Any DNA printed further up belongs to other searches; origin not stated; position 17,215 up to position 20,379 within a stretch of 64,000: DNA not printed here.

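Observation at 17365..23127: Tandem pair (plus a third copy at 34140-36869) of ~950-aa membrane proteins with an OST-like architecture; candidate undescribed GT-C family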

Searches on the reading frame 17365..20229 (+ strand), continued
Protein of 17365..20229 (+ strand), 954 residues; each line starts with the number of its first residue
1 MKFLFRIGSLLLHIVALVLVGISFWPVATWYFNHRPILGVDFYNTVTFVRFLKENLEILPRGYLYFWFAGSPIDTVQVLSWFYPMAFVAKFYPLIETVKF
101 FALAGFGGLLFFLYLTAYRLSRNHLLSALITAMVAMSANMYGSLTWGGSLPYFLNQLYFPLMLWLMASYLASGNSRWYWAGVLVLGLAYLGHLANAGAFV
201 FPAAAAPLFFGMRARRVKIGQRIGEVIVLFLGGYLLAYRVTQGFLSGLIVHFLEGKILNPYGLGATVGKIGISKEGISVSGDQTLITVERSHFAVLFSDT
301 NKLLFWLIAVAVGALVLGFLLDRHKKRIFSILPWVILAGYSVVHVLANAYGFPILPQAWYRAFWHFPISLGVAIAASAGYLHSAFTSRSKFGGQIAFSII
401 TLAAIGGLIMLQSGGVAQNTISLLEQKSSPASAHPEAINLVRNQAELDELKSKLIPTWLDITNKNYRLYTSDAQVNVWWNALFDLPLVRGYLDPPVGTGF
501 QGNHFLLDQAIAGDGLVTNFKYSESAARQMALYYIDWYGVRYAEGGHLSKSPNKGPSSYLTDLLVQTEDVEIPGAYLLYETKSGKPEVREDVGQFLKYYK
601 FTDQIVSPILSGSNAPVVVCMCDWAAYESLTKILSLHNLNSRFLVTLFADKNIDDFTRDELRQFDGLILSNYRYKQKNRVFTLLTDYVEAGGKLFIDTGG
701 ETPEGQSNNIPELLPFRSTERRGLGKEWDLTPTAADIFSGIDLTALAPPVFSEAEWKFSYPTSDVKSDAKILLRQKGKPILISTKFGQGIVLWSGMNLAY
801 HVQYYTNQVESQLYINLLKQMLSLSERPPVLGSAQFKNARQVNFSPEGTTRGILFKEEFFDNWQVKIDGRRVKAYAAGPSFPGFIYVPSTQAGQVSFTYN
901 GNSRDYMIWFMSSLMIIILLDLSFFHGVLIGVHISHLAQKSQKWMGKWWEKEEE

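Call 53: search_protein_representatives(alignment_id=A2)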
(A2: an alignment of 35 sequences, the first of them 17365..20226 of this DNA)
Query: 35 sequences, 958 profile positions. Proteins with E-value up to 0.001 (for the whole library): 1528; up to 1e-10: 815; up to 1e-30: 587. The best 150 are listed.
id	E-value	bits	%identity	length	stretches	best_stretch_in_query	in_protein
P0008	0.0e+00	1303.6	-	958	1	5-957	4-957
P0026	0.0e+00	1236.7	-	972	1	1-958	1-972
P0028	0.0e+00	1224.4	-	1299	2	2-799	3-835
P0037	0.0e+00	1211.5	-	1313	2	5-906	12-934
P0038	0.0e+00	1208.6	-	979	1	1-958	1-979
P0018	0.0e+00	1194.6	-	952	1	1-958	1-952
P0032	0.0e+00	1161.2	-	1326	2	10-866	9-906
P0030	0.0e+00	1119.5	-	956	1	2-957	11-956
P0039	0.0e+00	1108.4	-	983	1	12-957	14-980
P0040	0.0e+00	1080.3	-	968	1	4-958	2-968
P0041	0.0e+00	1074.5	-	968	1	3-958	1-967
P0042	0.0e+00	1071.4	-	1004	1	2-958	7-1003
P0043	0.0e+00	1070.9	-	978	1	1-958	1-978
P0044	0.0e+00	1066.6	-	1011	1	2-958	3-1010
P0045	0.0e+00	1037.3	-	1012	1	2-957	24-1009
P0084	3.4e-191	653.9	-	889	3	597-958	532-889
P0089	2.3e-174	598.2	-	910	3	600-958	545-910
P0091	9.7e-172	589.5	-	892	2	594-956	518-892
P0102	2.1e-154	532.2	-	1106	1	10-945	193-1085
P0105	5.4e-151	520.9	-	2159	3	6-927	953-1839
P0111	1.8e-142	492.7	-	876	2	592-946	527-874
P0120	4.9e-135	468.0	-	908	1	1-957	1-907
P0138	2.1e-125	436.2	-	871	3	589-956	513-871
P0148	1.2e-117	410.5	-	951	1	4-956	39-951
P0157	1.5e-109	383.7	-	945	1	12-957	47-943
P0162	1.2e-103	364.2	-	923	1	3-924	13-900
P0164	1.3e-101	357.4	-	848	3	606-926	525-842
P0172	2.0e-95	336.9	-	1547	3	580-931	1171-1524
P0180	2.0e-91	323.7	-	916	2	444-957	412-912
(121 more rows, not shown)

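Call 55: find_related_loci(query=A2, collection=genome_contigs, flank=10000)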
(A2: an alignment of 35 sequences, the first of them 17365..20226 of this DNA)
Query A2 (954 aa) in genome_contigs; peptide patterns used: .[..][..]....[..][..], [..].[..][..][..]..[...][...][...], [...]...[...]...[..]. (x = any residue, [..] = any of these).
78 stretches matched a pattern; 39 encode a relative of the query (tblastn E <= 1e-3); 32 distinct loci.
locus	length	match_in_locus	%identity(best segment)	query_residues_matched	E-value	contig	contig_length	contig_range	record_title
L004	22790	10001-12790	47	10-940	0e+0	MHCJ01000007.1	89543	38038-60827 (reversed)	MAG: Candidatus Chisholmbacteria bacterium RIFCSPHIGHO2_01_FULL_52_32 rifcsphigho2_01_scaffold_644, whole genome shotgun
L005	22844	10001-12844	44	10-954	0e+0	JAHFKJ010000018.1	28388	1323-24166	MAG: Candidatus Gottesmanbacteria bacterium isolate nzgw407 NODE_2040_length_28389_cov_4.147517, whole genome shotgun se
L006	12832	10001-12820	44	1-940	0e+0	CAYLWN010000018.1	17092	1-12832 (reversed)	MAG TPA_asm: uncultured Gammaproteobacteria bacterium isolate SRP050083_co1_444 genome assembly, contig: NODE_1370_lengt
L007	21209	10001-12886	35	13-954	0e+0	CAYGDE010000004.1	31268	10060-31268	MAG TPA_asm: uncultured Gammaproteobacteria bacterium isolate ERP113451_co3_430 genome assembly, contig: NODE_970_length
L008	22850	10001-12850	35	26-949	0e+0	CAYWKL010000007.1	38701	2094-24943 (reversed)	MAG TPA_asm: uncultured Gammaproteobacteria bacterium isolate binchicken_co38_1283 genome assembly, contig: NODE_2210_le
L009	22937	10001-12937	36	1-954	0e+0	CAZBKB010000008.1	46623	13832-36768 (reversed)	MAG TPA_asm: uncultured Gammaproteobacteria bacterium isolate SRP050083_co1_19 genome assembly, contig: NODE_213_length_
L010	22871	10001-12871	35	2-954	0e+0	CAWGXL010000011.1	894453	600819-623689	MAG: uncultured bacterium isolate MFD09206.bin.2.20 genome assembly, contig: contig_9876, whole genome shotgun sequence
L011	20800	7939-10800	35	2-954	0e+0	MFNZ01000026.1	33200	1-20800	MAG: Candidatus Levybacteria bacterium RIFCSPHIGHO2_02_FULL_37_13 rifcsphigho2_02_scaffold_2380, whole genome shotgun se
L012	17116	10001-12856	35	12-953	0e+0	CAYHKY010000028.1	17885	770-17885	MAG TPA_asm: uncultured Gammaproteobacteria bacterium isolate ERP119705_co13_644 genome assembly, contig: NODE_3954_leng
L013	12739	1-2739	36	68-949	0e+0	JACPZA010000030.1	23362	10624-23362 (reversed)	MAG: Candidatus Daviesbacteria bacterium isolate NC_groundwater_877_Pr1_S2p5_34_16 Montesol18_S2p5_coassembly_scaffold_8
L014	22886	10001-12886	34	10-954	3e-179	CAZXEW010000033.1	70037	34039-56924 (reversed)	MAG TPA_asm: uncultured Gammaproteobacteria bacterium isolate binchicken_co203_146 genome assembly, contig: k141_3481742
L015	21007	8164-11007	35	12-949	3e-170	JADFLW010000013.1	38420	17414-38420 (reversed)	MAG: Patescibacteria group bacterium isolate B55T1B8 B55T1B8_NODE1471, whole genome shotgun sequence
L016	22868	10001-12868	36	1-954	5e-170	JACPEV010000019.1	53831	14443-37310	MAG: Candidatus Curtissbacteria bacterium isolate NC_groundwater_344_Ag_B-0.1um_41_20 GD18-4_B1_scaffold_800413, whole g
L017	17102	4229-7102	34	1-954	4e-167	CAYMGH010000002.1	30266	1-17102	MAG TPA_asm: uncultured Gammaproteobacteria bacterium isolate SRP269290_co1_900 genome assembly, contig: NODE_1643_lengt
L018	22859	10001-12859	35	9-949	7e-165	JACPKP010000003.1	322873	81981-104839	MAG: Candidatus Daviesbacteria bacterium isolate NC_groundwater_498_Ag_S-0.1um_40_17 S35_SO-1_scaffold_25374, whole geno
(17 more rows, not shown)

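Call 56: search_protein_families(library=pfam, proteins=[P0084, P0089, P0091, P0111, P0138, P0102, P0172, P0180, P0164], max_evalue=0.001)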
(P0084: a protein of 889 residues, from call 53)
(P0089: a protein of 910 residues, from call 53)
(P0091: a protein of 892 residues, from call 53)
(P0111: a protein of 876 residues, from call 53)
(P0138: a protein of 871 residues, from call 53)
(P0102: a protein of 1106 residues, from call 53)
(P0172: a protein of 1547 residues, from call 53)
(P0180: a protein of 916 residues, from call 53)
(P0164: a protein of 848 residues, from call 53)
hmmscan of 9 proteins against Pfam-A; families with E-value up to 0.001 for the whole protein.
P0084 (889 aa): 2 families
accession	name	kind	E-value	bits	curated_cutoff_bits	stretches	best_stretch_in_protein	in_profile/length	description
PF10131.15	PTPS_related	-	3.2e-08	32.9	26.4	1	74-373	4-302/621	6-pyruvoyl-tetrahydropterin synthase related domain; membrane protein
PF09586.16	YfhO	-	0.00058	18.8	28.5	1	795-837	785-824/835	Bacterial membrane protein YfhO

P0089 (910 aa): 0 families

P0091 (892 aa): 0 families

P0111 (876 aa): 1 family
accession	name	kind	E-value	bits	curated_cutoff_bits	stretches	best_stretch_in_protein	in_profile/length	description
PF10131.15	PTPS_related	-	4.9e-05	22.4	26.4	0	588-734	480-621/621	6-pyruvoyl-tetrahydropterin synthase related domain; membrane protein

P0138 (871 aa): 0 families

P0102 (1106 aa): 1 family
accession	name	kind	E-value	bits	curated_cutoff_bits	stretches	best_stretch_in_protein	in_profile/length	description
PF00072.30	Response_reg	-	5.6e-11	43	30.2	1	6-116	1-110/111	Response regulator receiver domain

P0172 (1547 aa): 1 family
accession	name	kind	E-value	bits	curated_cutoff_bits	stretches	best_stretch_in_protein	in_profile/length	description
PF10131.15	PTPS_related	-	2.3e-13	49.9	26.4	1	1230-1296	465-531/621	6-pyruvoyl-tetrahydropterin synthase related domain; membrane protein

P0180 (916 aa): 1 family
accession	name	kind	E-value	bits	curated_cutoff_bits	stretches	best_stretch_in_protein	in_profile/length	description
PF10131.15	PTPS_related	-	3.4e-11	42.8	26.4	2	594-751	478-621/621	6-pyruvoyl-tetrahydropterin synthase related domain; membrane protein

P0164 (848 aa): 2 families
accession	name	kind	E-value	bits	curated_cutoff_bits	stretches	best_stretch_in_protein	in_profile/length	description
PF10131.15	PTPS_related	-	1.4e-11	44.1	26.4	2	70-219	3-149/621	6-pyruvoyl-tetrahydropterin synthase related domain; membrane protein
PF13231.12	PMT_2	-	0.00055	20.6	26.1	1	75-220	6-147/160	Dolichyl-phosphate-mannose-protein mannosyltransferase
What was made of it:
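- On Pfam PF10131 PTPS_related: More distant relatives score 22-50 bits or nothing (call 56). P0084 74-373 aligns to profile 4-302, and P0164 70-219 to 3-149 (call 56).
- On YfhO (PF09586): One distant relative has a 40-residue C-terminal match at E 5.8e-4, below cut-off (call 56).
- Closest known: YfhO. Different: Only one distant family member shows a 40-residue C-terminal match (E 5.8e-4, call 56).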

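Call 69: fold_search(model_id=the predicted structure, library=pdb)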
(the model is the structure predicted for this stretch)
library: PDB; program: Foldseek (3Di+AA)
matches with E <= 10: 593; with E <= 0.001: 78
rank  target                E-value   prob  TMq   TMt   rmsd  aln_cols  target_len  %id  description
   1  6wby                  1.8e-06  1.00  0.33  0.27  22.3      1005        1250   13  Single-Particle Cryo-EM Structure of Arabinofuranosyltransferase AftD from Mycobacteria, Mutant R1389S Class 2 (released 2020-05-13)
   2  8agc_A                2.1e-06  1.00  0.33  0.42  10.5       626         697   13  Structure of yeast oligosaccharylransferase complex with lipid-linked oligosaccharide and non-acceptor peptide bound (released 2022-12-07)
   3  5gmy_A                4.1e-06  1.00  0.31  0.34  13.7       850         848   10  Crystal structure of the Archaeoglobus fulgidus oligosaccharyltransferase (O29867_ARCFU) tethered with an acceptor pep (released 2017-02-01)
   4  6w98_A                4.5e-06  1.00  0.34  0.26  22.7      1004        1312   12  Single-Particle Cryo-EM Structure of Arabinofuranosyltransferase AftD from Mycobacteria (released 2020-05-13)
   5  5xb7_E                1.0e-05  1.00  0.16  0.21  11.8       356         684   10  GH42 alpha-L-arabinopyranosidase from Bifidobacterium animalis subsp. lactis Bl-04 (released 2017-11-01)
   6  3wak                  1.4e-05  1.00  0.31  0.34  13.9       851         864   11  Crystal structure of the Archaeoglobus fulgidus oligosaccharyltransferase (O29867_ARCFU) in the apo form (released 2013-10-30)
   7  7oms_DDD              1.6e-05  1.00  0.16  0.23  12.5       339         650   15  Bs164 in complex with mannocyclophellitol aziridine (released 2022-02-02)
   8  5xb7_C                1.6e-05  1.00  0.14  0.19  12.7       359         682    9  GH42 alpha-L-arabinopyranosidase from Bifidobacterium animalis subsp. lactis Bl-04 (released 2017-11-01)
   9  3tts_A                1.6e-05  1.00  0.13  0.18  14.6       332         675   13  Crystal structure of beta-galactosidase from Bacillus circulans sp. alkalophilus (released 2012-03-21)
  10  7oci_F                1.9e-05  1.00  0.35  0.49  10.3       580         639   12  Cryo-EM structure of yeast Ost6p containing oligosaccharyltransferase complex (released 2022-02-16)
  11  6t5o_FFF              2.0e-05  1.00  0.15  0.21  13.5       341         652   15  Bacteroides salyersiae GH164 beta-mannosidase (released 2020-01-01)
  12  6t7g_EEE              2.1e-05  1.00  0.16  0.23  12.4       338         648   15  Bacteroides salyersiae GH164 beta-mannosidase in complex with mannoimidazole (released 2019-12-25)
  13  8agb_A                2.3e-05  1.00  0.36  0.51   9.1       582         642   13  Structure of yeast oligosaccharylransferase complex with lipid-linked oligosaccharide bound (released 2022-12-07)
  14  5e9a_B                2.3e-05  1.00  0.15  0.21  12.2       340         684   11  Crystal structure analysis of the cold-adamped beta-galactosidase from Rahnella sp. R3 (released 2016-10-26)
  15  8ibs_A                2.3e-05  1.00  0.16  0.21  12.3       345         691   13  Crystal structure of GH42 beta-galactosidase BiBga42A from Bifidobacterium longum subspecies infantis E160A/E318A muta (released 2023-06-07)
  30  2gk3_E                4.0e-05  1.00  0.16  0.53  13.7       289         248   14  Cytoplasmic Protein STM3548 from Salmonella typhimurium (released 2006-05-02)
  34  2gk3_A                5.0e-05  1.00  0.16  0.56   5.2       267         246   15  Cytoplasmic Protein STM3548 from Salmonella typhimurium (released 2006-05-02)
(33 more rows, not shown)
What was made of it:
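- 19177..19839 (+): A residues ~605-825: alpha/beta domain of GATase1 / ThuA / GIFT-like fold, without a conserved Cys nucleophile. Foldseek matches to GH42/GH164 non-catalytic domains (call 69).
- On GT-C fold glycosyltransferase superfamily: Foldseek concurs (call 69).
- Foldseek agrees: AftD, yeast STT3 and AglB at E about 1e-6 (call 69).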

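Call 93: list_cluster_members(proteins=[P0102, P0105, P0120, P0148, P0157, P0162, P0172, P0084, P0138, P0180])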
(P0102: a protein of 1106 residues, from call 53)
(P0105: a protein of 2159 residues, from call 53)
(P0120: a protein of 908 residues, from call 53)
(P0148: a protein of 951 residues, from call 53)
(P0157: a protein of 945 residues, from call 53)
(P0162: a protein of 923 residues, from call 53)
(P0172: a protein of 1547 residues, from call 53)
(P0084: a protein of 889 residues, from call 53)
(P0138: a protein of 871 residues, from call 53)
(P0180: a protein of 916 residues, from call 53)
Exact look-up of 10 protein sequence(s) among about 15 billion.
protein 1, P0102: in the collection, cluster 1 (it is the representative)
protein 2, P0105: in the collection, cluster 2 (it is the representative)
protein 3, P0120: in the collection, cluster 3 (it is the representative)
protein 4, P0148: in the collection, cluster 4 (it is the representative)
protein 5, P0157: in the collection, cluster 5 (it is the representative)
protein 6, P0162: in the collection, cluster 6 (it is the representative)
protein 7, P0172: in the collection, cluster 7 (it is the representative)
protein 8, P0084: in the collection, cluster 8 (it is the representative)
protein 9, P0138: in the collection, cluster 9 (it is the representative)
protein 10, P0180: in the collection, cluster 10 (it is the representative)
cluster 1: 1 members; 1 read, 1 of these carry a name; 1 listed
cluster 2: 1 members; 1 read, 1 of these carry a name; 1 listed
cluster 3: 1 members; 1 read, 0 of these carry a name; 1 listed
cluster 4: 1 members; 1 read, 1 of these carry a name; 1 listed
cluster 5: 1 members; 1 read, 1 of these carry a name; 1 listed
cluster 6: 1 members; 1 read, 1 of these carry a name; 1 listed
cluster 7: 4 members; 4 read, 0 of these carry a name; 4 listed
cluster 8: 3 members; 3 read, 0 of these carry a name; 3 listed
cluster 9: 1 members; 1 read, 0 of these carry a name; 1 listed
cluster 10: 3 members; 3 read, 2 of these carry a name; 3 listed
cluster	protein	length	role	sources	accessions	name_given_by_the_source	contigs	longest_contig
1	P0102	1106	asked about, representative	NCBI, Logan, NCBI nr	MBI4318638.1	MAG: response regulator [Chloroflexi bacterium] | response regulator [Chloroflexota bacterium]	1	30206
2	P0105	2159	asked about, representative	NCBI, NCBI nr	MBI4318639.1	MAG: hypothetical protein HY675_09130, partial [Chloroflexi bacterium] | hypothetical protein [Chloroflexota bacterium]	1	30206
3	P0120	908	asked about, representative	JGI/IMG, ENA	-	-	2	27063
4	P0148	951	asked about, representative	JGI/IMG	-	hypothetical protein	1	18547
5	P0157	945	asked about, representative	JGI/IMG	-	hypothetical protein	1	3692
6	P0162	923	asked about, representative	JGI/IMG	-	hypothetical protein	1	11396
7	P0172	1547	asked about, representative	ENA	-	-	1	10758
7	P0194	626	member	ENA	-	-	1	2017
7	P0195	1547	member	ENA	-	-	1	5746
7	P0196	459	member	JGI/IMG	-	-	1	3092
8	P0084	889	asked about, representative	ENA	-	-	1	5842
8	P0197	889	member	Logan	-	-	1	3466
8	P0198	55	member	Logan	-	-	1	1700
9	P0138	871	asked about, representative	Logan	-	-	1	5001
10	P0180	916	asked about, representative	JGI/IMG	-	hypothetical protein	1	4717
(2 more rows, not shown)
